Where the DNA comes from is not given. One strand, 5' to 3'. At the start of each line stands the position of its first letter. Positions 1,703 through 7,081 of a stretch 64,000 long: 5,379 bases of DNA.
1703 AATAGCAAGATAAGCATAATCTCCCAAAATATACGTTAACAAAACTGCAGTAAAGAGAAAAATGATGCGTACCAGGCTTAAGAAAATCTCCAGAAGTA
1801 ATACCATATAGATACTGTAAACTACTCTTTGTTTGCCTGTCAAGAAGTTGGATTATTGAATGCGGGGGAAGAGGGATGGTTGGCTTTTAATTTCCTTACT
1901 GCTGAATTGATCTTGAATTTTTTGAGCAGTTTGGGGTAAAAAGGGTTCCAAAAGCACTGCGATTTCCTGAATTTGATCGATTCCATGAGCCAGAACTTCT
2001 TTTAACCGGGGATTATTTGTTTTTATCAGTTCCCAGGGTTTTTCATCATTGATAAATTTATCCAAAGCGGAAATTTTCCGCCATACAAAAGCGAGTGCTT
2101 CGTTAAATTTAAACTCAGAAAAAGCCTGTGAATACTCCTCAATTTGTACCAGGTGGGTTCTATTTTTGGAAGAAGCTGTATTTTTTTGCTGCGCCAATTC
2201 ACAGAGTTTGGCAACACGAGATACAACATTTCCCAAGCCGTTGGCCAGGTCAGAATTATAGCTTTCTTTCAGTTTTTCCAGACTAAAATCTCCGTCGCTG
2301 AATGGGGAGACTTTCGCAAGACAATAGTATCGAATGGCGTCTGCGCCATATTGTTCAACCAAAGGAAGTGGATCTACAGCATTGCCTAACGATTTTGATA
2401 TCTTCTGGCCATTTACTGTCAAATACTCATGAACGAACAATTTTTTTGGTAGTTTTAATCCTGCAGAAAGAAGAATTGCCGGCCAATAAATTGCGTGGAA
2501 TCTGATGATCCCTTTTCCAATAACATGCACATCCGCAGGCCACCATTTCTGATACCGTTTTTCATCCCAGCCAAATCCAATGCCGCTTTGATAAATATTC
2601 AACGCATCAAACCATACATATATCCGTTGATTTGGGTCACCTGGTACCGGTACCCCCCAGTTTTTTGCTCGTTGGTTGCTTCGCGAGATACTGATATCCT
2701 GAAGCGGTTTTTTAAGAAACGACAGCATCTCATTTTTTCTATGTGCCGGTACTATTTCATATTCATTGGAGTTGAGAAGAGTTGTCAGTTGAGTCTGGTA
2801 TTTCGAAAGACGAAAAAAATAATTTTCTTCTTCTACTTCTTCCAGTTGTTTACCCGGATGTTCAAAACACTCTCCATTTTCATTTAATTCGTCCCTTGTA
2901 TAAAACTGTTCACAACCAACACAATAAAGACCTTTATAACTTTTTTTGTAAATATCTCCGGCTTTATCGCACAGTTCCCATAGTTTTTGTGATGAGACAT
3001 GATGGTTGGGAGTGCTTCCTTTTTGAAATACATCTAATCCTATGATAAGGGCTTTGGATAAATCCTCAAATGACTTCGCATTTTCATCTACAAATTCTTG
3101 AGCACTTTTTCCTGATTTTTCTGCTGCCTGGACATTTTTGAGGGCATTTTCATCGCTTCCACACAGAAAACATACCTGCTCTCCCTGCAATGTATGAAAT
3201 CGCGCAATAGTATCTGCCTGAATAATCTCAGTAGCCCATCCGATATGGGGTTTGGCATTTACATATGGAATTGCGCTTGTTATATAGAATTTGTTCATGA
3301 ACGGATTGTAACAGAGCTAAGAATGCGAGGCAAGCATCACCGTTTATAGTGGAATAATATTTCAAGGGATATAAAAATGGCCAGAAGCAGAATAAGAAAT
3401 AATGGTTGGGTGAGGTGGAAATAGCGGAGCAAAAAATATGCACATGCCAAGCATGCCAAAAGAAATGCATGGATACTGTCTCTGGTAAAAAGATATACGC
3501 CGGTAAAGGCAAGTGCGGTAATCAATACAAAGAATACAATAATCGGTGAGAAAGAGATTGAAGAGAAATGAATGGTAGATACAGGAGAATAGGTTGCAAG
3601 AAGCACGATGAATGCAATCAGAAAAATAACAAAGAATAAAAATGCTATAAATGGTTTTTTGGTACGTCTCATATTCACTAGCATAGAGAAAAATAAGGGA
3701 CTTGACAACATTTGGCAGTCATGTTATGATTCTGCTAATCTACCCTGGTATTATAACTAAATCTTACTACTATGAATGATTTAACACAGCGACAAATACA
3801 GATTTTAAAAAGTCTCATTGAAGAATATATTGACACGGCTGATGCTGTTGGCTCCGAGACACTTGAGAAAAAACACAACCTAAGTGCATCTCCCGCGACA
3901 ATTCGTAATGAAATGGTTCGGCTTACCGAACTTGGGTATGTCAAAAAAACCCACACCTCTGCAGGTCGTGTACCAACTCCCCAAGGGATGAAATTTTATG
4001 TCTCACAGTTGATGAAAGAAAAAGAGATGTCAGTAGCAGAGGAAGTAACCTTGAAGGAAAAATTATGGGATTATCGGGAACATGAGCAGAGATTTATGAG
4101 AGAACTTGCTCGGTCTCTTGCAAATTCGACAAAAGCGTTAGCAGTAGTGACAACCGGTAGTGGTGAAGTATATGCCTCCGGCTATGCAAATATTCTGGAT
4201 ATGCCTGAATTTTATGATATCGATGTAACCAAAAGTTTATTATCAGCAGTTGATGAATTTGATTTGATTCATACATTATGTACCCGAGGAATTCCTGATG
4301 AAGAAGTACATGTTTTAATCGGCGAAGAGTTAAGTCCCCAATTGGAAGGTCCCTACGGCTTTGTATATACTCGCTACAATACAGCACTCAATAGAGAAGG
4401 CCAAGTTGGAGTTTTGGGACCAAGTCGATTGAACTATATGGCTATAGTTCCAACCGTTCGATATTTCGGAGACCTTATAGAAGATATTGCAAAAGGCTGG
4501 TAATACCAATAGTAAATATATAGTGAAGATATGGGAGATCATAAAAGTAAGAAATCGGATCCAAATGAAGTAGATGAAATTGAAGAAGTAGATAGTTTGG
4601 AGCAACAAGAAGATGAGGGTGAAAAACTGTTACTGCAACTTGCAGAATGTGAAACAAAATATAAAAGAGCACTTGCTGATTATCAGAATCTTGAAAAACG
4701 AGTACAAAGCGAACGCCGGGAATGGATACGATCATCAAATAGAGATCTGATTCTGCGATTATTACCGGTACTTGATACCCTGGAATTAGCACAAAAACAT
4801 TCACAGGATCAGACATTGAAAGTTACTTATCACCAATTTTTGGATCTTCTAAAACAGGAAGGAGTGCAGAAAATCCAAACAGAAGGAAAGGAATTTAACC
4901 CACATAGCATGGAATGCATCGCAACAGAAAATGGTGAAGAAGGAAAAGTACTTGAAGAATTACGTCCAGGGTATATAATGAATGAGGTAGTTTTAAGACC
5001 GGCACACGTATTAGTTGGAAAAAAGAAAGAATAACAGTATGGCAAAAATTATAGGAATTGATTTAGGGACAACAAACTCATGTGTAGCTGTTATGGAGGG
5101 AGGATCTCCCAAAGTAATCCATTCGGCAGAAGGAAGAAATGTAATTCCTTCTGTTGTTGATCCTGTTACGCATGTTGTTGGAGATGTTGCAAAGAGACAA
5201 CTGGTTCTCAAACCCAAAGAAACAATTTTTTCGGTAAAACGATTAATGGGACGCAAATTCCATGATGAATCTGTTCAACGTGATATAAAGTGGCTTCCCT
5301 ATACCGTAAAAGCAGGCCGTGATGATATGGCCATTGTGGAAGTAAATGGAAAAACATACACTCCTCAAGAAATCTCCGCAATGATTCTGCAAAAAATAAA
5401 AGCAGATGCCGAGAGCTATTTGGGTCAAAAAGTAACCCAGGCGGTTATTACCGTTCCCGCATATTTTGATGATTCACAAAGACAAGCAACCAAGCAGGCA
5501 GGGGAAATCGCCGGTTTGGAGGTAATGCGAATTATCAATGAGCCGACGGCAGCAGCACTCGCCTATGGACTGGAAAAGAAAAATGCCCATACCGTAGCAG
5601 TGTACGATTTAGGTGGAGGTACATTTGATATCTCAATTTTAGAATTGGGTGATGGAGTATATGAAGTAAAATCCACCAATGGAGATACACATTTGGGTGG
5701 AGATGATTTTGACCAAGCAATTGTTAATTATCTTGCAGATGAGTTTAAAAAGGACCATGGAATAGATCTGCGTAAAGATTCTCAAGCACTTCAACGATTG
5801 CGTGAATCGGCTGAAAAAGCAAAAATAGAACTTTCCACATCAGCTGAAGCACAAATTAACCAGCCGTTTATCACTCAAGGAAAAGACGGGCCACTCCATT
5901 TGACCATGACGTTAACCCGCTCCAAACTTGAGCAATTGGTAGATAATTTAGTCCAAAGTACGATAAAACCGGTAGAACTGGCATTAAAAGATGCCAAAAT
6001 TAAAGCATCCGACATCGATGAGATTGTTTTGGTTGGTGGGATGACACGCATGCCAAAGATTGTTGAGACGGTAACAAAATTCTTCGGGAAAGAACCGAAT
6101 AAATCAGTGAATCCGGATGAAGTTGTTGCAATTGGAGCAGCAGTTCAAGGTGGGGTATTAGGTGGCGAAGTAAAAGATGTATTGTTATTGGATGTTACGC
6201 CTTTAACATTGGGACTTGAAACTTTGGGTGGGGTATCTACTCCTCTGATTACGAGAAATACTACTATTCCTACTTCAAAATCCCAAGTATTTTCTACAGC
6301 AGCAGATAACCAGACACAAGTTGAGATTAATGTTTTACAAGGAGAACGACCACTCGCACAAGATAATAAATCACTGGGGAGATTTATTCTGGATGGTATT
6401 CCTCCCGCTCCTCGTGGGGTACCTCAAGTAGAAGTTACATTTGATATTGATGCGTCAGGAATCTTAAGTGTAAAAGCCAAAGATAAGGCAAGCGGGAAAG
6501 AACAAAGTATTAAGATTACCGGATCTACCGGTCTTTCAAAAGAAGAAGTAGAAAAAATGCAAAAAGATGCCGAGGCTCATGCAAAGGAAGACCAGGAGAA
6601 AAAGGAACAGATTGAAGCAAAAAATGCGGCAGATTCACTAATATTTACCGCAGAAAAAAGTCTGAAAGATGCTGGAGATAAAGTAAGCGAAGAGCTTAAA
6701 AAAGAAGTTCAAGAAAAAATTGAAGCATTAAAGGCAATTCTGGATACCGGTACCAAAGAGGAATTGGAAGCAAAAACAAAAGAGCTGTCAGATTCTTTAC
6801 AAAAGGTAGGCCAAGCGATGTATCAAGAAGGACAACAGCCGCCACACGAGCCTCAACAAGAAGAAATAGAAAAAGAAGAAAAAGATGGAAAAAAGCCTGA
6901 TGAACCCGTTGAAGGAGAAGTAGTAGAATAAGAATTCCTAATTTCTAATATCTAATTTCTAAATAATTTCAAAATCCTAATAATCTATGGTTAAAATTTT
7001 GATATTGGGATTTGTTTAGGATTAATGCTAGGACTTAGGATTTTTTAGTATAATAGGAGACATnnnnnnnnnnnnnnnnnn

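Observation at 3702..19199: The HrcA heat-shock operon appears to extend into an uncharacterised seven-gene envelope-associated Hsp100 and subtilase module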

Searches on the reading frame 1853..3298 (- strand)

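Call 8: search_protein_families(library=pfam, proteins=[window:1853-3298:-], max_evalue=0.001)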
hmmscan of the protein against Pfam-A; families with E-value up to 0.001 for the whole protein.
window:1853-3298:- (481 aa): 6 families
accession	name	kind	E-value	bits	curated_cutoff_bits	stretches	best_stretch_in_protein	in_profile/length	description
PF09334.17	tRNA-synt_1g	-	8.8e-97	324.8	20.1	1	5-362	2-390/391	tRNA synthetases class I (M)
PF00133.28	tRNA-synt_1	-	5.5e-24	85.1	22.7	2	228-329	301-404/414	tRNA synthetases class I (I, L, M and V)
PF01406.26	tRNA-synt_1e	-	1e-08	35.4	27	1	286-344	239-297/301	tRNA synthetases class I (C) catalytic domain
PF19303.5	Anticodon_3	-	2e-06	28.2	23.5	1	385-469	21-105/152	Anticodon binding domain of methionyl tRNA ligase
PF08264.19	Anticodon_1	-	0.00055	20.3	25.1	0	386-472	12-95/148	Anticodon-binding domain of tRNA ligase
PF01921.24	tRNA-synt_1f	-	0.00068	19.1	27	0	288-348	270-330/360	tRNA synthetases class I (K)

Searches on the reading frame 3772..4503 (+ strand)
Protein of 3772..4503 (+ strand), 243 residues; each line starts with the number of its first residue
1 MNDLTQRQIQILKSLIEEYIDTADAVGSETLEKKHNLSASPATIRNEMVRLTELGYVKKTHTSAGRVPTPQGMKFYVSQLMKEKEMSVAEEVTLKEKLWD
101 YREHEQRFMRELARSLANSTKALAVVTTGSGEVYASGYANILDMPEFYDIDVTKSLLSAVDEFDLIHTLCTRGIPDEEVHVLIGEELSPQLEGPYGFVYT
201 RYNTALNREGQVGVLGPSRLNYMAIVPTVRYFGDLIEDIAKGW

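Call 4: search_protein_families(library=pfam, proteins=[window:3772-4503:+], max_evalue=0.01)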
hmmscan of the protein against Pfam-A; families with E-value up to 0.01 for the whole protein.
window:3772-4503:+ (243 aa): 4 families
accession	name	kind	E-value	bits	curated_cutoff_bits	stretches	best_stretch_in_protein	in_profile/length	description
PF01628.27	HrcA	-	5.7e-16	59.6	22.2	1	78-225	79-214/215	HrcA protein C terminal domain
PF03444.21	HrcA_DNA-bdg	-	1.1e-05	25.5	21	1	3-70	1-67/79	Winged helix-turn-helix transcription repressor, HrcA DNA-binding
PF01090.25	Ribosomal_S19e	-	0.0022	18.1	29.4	1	31-75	83-126/137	Ribosomal protein S19e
PF01726.22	LexA_DNA_bind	-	0.0091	16.2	23.7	0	1-62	1-61/65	LexA DNA binding domain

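Call 5: search_protein_families(library=ncbifam, proteins=[window:3772-4503:+], max_evalue=0.01)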
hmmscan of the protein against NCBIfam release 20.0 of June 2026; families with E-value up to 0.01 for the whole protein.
window:3772-4503:+ (243 aa): 6 families
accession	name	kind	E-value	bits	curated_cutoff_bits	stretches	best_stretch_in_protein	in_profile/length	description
TIGR00331.1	hrcA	equivalog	6.3e-55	187.1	197.2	2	5-128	1-125/338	heat-inducible transcriptional repressor HrcA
NF003033.0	PRK03911.1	equivalog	1.6e-17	64.1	248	1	7-96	6-96/264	HrcA family transcriptional regulator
TIGR02404.1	trehalos_R_Bsub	equivalog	0.00031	20.5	211.95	1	20-146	18-140/233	trehalose operon repressor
NF006811.0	PRK09333.1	equivalog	0.00036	20.1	156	1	30-76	84-128/150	30S ribosomal protein S19e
TIGR01043.1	ATP_syn_A_arch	equivalog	0.0049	15.3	972.15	0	3-97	84-177/580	ATP synthase subunit A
TIGR00498.1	lexA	equivalog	0.007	16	110.95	1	1-64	1-63/203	transcriptional repressor LexA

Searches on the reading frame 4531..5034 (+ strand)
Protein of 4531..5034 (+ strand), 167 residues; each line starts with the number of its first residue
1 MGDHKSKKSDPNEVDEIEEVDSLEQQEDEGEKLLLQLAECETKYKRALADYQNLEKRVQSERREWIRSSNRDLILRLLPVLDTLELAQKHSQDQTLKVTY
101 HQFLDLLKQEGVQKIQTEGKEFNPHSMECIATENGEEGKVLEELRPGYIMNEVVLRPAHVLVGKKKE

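Call 4: search_protein_families(library=pfam, proteins=[window:4531-5034:+], max_evalue=0.01)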
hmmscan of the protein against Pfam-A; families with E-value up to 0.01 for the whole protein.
window:4531-5034:+ (167 aa): 1 family
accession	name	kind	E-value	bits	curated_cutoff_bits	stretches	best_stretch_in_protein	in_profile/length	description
PF01025.24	GrpE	-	4.9e-32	111.3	25.8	1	15-164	5-165/165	GrpE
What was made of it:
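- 4531..5034 (+): grpE. Pfam GrpE, E 4.9e-32 (call 4).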

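Call 5: search_protein_families(library=ncbifam, proteins=[window:4531-5034:+], max_evalue=0.01)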
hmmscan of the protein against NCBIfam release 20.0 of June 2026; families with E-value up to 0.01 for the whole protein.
window:4531-5034:+ (167 aa): 26 families (the best 25 are shown)
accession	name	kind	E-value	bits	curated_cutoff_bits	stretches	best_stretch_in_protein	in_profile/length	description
NF010738.0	PRK14140.1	equivalog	5.6e-24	85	137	1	7-163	23-190/191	nucleotide exchange factor GrpE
NF010741.0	PRK14143.1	equivalog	1.2e-23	83.9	184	1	8-164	58-226/258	nucleotide exchange factor GrpE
NF010761.0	PRK14164.1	equivalog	8.9e-22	78.2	167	1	13-164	61-216/220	nucleotide exchange factor GrpE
NF010750.0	PRK14153.1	equivalog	2.8e-21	76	194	1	5-166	17-189/194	nucleotide exchange factor GrpE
NF010755.0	PRK14158.1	equivalog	1.5e-20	73.5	200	1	7-165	26-195/198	nucleotide exchange factor GrpE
NF010747.0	PRK14149.1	equivalog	1.1e-19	70.8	176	1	13-165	28-190/191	nucleotide exchange factor GrpE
NF010743.0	PRK14145.1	equivalog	1.5e-18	67.4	186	1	5-164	39-200/200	nucleotide exchange factor GrpE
NF010759.0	PRK14162.1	equivalog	3e-17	63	176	1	5-163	24-193/194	nucleotide exchange factor GrpE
NF010737.0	PRK14139.1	equivalog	1.3e-16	61.1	164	1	12-166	26-188/188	nucleotide exchange factor GrpE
NF010757.0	PRK14160.1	equivalog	6.9e-16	58.2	184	1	7-162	46-209/211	nucleotide exchange factor GrpE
NF010745.0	PRK14147.1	equivalog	1.3e-14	54.4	184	1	23-165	20-171/172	nucleotide exchange factor GrpE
NF010753.0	PRK14156.1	equivalog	1.4e-14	54.3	172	1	12-162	21-178/180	nucleotide exchange factor GrpE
NF010756.0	PRK14159.1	equivalog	2.1e-14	53.8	171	1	18-164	17-176/176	nucleotide exchange factor GrpE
NF010749.0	PRK14151.1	equivalog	7.2e-13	48.6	231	1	12-164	12-175/188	nucleotide exchange factor GrpE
NF010742.0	PRK14144.1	equivalog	1.7e-12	47.6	215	1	39-165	63-199/199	nucleotide exchange factor GrpE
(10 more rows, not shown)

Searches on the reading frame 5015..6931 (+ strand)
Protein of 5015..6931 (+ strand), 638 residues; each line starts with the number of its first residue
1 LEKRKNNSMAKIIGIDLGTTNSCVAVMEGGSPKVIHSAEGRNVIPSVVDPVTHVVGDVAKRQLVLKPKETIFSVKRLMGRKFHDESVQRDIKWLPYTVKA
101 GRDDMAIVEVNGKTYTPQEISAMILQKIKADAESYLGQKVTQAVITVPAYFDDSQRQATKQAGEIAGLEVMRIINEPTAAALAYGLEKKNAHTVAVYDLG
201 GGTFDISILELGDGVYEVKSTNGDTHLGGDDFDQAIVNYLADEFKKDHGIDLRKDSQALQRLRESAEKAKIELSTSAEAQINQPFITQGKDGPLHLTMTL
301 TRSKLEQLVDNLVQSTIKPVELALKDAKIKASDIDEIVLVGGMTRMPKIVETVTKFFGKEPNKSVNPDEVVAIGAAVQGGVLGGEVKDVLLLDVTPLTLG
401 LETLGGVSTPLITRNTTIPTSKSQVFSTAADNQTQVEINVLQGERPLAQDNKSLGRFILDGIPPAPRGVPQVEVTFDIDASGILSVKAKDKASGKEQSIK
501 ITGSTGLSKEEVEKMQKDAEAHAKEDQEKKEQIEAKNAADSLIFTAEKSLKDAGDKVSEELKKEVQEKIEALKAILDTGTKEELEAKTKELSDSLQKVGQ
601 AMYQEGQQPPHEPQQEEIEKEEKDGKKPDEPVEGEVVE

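Call 4: search_protein_families(library=pfam, proteins=[window:5015-6931:+], max_evalue=0.01)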
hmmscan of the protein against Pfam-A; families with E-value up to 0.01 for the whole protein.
window:5015-6931:+ (638 aa): 3 families
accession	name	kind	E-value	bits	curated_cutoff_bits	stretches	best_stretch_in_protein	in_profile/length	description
PF00012.26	HSP70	-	1.2e-259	863.1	20.6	1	12-604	1-599/599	Hsp70 protein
PF06723.19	MreB_Mbl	-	2.2e-20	73.2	27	1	122-376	75-316/327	MreB/Mbl protein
PF14450.12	FtsA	-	0.0038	18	31.8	0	197-361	3-112/127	Cell division protein FtsA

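Call 5: search_protein_families(library=ncbifam, proteins=[window:5015-6931:+], max_evalue=0.01)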
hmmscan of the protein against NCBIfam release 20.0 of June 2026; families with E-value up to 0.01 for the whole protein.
window:5015-6931:+ (638 aa): 19 families
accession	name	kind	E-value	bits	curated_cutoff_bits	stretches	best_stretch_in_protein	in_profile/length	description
NF001413.0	PRK00290.1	equivalog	2.9e-292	970.7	648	1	9-624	1-606/625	molecular chaperone DnaK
TIGR02350.1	prok_dnaK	equivalog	1.4e-284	945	822.55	1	11-604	1-596/596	molecular chaperone DnaK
NF009947.0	PRK13411.1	equivalog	2.4e-263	875.1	1002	1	9-622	1-619/662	molecular chaperone DnaK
NF009946.0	PRK13410.1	equivalog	1.8e-244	812.9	1019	1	9-618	1-617/669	molecular chaperone DnaK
NF003520.0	PRK05183.1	subfamily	3.1e-190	633.7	620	1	11-597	20-599/621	Fe-S protein assembly chaperone HscA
TIGR01991.1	HscA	equivalog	8.6e-187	622.3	708.55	1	13-595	2-577/600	Fe-S protein assembly chaperone HscA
NF002399.0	PRK01433.1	equivalog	3e-127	425.7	743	1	10-599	19-574/595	Fe-S protein assembly chaperone HscA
NF008673.0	PRK11678.1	equivalog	2.4e-24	86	331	3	120-217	129-234/450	molecular chaperone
NF010539.0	PRK13927.1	subfamily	2.4e-18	66.1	293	1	121-375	80-322/339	rod shape-determining protein MreB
NF011660.0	PRK15080.1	equivalog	5.2e-18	65.2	182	1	122-227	76-176/277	ethanolamine utilization protein EutJ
TIGR00904.1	mreB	subfamily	3.7e-17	62.4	365.75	1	133-374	94-321/334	MreB/Mrl family cell shape determining protein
TIGR02529.1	EutJ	subfamily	1.1e-16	61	152.1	1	122-227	43-143/239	ethanolamine utilization protein EutJ family protein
NF010540.1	PRK13929.1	exception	2.5e-13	49.8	515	1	120-376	76-321/334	rod-share determining protein MreBH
NF053558.1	BeeR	equivalog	1.4e-08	34.1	530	1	125-355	86-306/349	BeeR family actin-like protein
TIGR01174.1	ftsA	equivalog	2.4e-06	26.9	175.85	1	256-371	236-351/371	cell division protein FtsA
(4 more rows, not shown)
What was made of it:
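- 5039..6931 (+): dnaK (ATG at 5039; the mechanical ORF starts at TTG 5015). NCBIfam DnaK scores 971 bits against a cutoff of 648 (call 5).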
